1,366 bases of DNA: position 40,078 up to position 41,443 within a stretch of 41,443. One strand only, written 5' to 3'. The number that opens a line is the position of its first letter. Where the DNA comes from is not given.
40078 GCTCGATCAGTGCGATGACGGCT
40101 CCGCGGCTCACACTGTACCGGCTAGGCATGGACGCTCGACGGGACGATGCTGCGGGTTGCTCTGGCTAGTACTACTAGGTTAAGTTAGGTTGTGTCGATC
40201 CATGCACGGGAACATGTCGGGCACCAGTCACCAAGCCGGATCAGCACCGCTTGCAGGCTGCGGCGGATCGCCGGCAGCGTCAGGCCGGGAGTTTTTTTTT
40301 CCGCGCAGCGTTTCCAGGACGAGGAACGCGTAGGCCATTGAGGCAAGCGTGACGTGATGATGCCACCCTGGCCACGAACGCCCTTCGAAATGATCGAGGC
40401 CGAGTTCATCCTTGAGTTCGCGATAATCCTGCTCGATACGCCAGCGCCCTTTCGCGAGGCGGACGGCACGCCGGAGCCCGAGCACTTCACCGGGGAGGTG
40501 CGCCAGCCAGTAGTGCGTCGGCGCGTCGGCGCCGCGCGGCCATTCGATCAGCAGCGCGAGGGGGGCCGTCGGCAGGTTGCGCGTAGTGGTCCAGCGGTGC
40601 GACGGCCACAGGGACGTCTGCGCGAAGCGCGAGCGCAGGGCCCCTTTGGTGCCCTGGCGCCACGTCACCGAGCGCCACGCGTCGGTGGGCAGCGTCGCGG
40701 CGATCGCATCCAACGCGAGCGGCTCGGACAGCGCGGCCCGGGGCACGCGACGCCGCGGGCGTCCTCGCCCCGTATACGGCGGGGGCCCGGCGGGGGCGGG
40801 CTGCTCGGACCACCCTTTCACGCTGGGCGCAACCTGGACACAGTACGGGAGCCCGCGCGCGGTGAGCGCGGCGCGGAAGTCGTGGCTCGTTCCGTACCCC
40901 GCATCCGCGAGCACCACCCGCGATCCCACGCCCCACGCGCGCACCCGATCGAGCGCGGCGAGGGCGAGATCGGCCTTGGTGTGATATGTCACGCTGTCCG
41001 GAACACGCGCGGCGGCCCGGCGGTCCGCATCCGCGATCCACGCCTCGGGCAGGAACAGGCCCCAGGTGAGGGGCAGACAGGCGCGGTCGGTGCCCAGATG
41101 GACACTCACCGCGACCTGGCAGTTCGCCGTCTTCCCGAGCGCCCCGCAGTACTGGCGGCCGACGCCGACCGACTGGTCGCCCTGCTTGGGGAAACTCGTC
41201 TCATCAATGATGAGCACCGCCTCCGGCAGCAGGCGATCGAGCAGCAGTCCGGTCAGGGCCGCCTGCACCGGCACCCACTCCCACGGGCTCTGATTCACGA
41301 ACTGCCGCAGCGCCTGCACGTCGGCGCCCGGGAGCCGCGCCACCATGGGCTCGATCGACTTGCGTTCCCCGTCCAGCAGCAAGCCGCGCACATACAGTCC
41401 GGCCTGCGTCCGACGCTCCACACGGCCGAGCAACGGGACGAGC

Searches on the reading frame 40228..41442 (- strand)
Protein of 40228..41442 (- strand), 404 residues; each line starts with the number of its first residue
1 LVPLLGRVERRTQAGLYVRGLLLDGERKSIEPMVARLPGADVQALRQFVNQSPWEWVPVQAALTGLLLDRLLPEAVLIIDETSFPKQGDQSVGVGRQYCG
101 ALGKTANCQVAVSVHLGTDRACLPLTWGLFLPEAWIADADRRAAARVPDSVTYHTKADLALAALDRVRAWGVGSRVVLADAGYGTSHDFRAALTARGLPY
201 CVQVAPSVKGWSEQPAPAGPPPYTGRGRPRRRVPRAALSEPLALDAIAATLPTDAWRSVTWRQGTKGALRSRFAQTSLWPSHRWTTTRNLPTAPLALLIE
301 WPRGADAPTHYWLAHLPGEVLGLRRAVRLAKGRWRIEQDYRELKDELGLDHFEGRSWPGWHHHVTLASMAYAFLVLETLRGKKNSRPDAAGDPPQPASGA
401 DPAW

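Call 47: search_protein_families(library=pfam, proteins=[window:40228-41442:-], max_evalue=0.001)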
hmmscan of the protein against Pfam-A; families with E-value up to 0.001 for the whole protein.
window:40228-41442:- (404 aa): 2 families
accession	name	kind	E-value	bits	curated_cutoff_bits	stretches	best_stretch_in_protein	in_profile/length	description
PF13546.12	DDE_5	-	3.7e-82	276.4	27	1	2-267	3-271/272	DDE superfamily endonuclease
PF01609.27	DDE_Tnp_1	-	8.8e-12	45.6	23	1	158-372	63-199/200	Transposase DDE domain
